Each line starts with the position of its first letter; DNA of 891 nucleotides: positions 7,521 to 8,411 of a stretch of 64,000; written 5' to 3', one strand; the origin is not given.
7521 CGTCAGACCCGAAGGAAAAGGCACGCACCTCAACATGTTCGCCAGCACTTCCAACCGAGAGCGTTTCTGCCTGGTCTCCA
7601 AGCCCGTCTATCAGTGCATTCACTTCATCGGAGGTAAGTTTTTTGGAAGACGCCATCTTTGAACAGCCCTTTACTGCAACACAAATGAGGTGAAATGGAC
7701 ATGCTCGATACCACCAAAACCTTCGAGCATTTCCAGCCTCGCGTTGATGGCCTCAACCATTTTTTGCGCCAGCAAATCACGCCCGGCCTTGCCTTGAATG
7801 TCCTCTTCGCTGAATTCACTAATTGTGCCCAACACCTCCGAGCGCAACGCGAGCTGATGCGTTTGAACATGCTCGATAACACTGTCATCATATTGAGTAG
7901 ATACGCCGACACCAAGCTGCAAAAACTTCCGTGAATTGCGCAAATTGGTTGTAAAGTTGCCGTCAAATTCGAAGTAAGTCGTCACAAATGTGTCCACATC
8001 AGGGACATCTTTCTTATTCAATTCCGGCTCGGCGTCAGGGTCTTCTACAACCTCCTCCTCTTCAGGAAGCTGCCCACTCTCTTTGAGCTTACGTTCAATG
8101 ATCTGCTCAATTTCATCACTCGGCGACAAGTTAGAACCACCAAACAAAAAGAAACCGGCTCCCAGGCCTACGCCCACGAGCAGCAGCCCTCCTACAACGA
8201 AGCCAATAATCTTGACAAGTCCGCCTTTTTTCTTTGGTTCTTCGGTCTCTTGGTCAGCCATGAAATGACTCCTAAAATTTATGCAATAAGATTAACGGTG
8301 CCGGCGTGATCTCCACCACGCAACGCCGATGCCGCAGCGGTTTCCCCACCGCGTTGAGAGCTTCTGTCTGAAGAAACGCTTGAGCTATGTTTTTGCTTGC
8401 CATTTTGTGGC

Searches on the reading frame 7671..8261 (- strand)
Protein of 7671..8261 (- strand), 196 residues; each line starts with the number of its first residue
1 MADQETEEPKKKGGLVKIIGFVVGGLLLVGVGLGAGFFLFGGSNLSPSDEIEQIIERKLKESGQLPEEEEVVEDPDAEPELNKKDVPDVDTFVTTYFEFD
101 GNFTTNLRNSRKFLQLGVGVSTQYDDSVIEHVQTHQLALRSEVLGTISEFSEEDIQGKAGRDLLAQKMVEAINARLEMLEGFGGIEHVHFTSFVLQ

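Call 92: search_protein_families(library=pfam, proteins=[window:7671-8261:-], max_evalue=0.001)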
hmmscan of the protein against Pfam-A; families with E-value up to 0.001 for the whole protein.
window:7671-8261:- (196 aa): 1 family
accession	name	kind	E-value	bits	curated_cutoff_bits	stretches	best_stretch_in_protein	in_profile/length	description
PF03748.19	FliL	-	6.3e-17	62.4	24.6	1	96-196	1-103/103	Flagellar basal body-associated protein FliL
